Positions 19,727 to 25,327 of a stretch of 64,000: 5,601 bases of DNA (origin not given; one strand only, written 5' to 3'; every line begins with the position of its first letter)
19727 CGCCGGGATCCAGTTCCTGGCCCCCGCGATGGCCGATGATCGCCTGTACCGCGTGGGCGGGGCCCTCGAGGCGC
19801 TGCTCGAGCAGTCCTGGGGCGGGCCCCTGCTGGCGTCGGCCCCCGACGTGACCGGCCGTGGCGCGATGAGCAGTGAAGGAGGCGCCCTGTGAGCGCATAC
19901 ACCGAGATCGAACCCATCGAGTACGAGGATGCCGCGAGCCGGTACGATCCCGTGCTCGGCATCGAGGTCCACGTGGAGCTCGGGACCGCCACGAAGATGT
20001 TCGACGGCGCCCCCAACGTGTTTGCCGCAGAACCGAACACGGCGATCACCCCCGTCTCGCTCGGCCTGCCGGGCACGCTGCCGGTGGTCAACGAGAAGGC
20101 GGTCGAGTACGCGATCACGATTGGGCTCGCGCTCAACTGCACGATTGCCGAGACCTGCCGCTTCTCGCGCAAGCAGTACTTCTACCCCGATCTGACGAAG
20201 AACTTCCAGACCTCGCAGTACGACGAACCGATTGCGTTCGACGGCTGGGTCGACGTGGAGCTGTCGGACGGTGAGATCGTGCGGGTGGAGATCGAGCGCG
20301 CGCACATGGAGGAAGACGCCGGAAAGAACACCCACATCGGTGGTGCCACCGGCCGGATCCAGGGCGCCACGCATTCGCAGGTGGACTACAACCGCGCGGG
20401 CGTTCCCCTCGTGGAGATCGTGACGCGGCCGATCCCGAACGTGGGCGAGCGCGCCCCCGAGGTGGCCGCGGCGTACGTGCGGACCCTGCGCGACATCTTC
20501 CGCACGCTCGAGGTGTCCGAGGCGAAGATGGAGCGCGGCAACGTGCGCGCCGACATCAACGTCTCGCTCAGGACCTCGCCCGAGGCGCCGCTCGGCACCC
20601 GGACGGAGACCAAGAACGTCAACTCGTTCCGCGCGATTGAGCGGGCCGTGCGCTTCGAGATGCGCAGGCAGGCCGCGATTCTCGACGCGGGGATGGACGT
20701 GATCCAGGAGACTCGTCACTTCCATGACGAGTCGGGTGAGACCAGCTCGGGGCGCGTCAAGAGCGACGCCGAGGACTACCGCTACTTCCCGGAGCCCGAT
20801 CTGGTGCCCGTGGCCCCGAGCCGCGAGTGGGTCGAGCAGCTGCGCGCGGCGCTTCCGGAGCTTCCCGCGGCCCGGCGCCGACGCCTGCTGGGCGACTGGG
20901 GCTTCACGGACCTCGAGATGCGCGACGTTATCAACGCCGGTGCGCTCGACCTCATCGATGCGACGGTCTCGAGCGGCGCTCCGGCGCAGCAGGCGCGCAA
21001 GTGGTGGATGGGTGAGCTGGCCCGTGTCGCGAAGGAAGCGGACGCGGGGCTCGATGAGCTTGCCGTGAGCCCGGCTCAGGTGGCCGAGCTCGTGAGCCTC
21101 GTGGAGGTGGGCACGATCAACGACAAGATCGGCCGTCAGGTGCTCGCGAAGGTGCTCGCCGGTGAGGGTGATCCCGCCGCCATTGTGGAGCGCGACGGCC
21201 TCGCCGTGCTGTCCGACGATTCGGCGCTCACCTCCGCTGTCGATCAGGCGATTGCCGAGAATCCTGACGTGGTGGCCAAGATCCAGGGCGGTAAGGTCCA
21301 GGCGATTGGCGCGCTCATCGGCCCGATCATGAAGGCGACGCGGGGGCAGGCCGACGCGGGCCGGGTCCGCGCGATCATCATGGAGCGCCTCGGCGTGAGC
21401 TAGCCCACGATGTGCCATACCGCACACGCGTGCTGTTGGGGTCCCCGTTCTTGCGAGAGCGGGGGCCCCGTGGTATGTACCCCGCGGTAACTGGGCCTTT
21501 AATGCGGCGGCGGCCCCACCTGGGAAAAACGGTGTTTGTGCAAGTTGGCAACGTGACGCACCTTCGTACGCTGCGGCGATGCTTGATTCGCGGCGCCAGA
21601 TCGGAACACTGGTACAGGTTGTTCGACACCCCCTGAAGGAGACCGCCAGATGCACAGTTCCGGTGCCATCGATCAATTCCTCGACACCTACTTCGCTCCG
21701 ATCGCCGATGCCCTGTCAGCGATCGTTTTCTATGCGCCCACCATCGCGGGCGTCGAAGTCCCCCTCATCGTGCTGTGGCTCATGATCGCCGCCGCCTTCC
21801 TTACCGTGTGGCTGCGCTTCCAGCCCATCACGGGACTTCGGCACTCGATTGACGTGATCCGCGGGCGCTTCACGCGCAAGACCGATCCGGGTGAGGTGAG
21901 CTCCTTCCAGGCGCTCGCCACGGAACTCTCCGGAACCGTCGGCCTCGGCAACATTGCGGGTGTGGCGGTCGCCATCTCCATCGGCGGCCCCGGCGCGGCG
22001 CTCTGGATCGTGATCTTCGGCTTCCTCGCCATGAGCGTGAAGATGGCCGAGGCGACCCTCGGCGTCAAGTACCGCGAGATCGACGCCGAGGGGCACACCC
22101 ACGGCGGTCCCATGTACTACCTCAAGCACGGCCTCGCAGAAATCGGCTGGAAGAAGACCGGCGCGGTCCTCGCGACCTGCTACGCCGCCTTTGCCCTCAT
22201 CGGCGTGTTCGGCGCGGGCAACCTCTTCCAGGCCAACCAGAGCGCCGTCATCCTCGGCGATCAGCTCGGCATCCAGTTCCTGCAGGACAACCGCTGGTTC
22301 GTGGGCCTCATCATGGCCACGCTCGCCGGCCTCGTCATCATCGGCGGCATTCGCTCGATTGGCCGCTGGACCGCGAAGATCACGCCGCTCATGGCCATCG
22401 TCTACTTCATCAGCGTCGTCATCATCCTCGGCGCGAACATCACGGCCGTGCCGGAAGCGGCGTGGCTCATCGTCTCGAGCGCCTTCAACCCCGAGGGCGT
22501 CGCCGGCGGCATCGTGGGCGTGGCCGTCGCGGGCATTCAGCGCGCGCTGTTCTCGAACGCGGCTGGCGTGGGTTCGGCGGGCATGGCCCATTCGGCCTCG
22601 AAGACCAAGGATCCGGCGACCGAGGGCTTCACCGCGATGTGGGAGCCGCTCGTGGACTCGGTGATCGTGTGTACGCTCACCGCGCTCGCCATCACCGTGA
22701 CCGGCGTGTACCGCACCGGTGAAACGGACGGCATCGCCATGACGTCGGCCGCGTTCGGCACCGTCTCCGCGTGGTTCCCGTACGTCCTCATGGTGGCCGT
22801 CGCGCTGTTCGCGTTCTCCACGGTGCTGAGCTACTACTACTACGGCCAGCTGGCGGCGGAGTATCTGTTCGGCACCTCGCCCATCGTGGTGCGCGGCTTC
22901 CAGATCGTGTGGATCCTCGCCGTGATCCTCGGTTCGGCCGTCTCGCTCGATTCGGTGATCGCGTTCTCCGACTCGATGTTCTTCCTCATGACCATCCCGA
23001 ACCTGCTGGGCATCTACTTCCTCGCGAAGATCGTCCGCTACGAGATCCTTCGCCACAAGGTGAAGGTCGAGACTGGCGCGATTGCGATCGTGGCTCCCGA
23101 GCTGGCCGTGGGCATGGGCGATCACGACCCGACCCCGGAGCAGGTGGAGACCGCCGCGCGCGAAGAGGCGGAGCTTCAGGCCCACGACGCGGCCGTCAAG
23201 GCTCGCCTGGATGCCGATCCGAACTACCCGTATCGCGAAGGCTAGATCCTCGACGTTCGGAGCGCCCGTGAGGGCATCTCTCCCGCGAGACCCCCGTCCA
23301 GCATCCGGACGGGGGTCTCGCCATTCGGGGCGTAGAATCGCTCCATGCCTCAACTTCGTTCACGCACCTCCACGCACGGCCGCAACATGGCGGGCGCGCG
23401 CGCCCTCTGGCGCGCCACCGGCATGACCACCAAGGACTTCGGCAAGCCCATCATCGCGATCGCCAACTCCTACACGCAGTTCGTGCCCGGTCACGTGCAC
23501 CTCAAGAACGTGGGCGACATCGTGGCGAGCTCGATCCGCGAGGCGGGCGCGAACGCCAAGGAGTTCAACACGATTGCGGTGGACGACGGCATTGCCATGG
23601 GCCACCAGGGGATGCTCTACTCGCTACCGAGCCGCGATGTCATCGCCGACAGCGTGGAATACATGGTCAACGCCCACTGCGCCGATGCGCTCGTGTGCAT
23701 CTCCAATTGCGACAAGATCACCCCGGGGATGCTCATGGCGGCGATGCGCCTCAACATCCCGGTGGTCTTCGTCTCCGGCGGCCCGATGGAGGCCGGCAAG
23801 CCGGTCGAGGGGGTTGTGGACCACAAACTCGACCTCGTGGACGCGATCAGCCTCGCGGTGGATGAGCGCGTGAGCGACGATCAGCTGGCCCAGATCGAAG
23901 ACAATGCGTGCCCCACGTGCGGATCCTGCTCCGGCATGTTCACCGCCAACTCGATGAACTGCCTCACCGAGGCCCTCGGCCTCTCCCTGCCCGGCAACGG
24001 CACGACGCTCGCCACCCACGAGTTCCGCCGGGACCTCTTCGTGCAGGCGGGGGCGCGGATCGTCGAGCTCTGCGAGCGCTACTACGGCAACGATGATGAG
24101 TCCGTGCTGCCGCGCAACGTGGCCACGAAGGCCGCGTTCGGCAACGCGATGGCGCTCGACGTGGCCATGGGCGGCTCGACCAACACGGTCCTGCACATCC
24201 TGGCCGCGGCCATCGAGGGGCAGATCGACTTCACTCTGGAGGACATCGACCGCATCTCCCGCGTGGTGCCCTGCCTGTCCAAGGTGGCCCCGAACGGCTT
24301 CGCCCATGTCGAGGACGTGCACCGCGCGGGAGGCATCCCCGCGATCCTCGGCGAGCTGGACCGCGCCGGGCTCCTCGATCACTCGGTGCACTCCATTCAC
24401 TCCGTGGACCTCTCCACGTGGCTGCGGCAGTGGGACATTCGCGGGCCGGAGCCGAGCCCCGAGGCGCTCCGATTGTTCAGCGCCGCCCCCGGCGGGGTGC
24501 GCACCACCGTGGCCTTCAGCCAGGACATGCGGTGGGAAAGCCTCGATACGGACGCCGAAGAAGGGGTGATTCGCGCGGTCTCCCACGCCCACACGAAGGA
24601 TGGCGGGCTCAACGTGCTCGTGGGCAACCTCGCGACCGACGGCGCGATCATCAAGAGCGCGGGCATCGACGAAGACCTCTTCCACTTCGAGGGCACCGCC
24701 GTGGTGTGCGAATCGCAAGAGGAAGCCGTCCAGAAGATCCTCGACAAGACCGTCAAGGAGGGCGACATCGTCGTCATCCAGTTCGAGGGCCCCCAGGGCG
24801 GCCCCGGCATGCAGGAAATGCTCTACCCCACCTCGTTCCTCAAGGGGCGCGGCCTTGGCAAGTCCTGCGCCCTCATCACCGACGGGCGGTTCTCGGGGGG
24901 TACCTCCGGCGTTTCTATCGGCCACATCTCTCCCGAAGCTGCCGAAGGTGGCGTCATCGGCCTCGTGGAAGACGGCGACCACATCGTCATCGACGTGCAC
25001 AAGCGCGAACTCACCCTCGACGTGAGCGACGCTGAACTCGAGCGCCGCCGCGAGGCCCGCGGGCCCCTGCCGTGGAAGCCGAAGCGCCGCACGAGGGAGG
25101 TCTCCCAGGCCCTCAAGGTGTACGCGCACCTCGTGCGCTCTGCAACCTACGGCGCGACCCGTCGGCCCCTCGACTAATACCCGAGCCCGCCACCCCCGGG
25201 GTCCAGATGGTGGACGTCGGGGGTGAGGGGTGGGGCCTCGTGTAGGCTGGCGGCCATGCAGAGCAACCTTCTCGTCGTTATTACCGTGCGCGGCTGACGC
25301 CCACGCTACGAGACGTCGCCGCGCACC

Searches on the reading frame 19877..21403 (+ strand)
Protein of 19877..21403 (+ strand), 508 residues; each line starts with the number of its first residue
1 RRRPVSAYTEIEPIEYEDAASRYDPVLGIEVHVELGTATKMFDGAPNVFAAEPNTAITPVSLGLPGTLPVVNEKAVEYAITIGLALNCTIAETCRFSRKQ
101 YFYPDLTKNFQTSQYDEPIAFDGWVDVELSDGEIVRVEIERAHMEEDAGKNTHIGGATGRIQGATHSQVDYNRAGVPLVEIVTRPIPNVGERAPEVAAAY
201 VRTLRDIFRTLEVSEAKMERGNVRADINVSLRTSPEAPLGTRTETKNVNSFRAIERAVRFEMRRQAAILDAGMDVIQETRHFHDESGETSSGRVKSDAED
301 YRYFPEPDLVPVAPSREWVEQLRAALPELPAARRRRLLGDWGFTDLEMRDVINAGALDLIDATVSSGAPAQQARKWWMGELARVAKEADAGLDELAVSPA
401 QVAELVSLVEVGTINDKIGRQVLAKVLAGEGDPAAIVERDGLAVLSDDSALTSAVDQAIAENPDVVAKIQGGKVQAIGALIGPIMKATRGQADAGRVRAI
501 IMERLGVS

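Call 34: search_protein_families(library=pfam, max_evalue=0.00001, proteins=[window:19877-21403:+])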
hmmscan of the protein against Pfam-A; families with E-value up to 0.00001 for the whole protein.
window:19877-21403:+ (508 aa): 2 families
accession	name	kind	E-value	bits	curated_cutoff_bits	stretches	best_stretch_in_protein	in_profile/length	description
PF02934.20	GatB_N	-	1.6e-102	342.8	23.4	1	26-320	2-277/277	GatB/GatE catalytic domain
PF02637.23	GatB_Yqey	-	7.1e-42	143.2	27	1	358-505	1-148/148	GatB domain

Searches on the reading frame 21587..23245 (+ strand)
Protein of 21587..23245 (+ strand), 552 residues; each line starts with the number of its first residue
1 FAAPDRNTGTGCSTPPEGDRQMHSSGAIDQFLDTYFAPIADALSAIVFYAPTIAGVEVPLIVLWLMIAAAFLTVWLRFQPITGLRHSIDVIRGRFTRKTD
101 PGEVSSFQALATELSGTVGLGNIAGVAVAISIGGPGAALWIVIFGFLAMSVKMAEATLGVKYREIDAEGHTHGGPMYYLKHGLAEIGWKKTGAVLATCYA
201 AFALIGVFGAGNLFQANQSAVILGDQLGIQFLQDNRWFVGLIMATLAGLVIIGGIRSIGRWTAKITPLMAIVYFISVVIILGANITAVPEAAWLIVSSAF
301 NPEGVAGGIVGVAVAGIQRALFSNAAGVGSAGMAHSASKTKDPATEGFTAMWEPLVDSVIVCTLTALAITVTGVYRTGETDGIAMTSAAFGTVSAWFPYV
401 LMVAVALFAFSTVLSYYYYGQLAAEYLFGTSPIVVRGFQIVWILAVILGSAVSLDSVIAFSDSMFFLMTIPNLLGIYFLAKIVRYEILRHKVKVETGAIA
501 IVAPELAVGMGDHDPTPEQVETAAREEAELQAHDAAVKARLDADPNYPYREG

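Call 34: search_protein_families(library=pfam, max_evalue=0.00001, proteins=[window:21587-23245:+])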
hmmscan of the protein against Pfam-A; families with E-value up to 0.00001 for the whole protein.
window:21587-23245:+ (552 aa): 1 family
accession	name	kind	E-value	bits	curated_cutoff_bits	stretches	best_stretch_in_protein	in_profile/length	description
PF01235.23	Na_Ala_symp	-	4.5e-107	359.2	24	1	97-493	6-382/392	Sodium:alanine symporter family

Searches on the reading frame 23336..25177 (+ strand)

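Call 34: search_protein_families(library=pfam, max_evalue=0.00001, proteins=[window:23336-25177:+])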
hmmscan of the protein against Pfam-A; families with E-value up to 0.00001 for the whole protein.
window:23336-25177:+ (613 aa): 2 families
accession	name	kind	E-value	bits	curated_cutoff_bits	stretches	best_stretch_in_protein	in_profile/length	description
PF00920.27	ILVD_EDD_N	-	2.3e-126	421.7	27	1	37-358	1-312/316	Dihydroxy-acid/6-phosphogluconate dehydratase N-terminal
PF24877.1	ILV_EDD_C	-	1.2e-72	243.8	27.7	1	411-607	2-191/191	Dihydroxy-acid/6-phosphogluconate dehydratase C-terminal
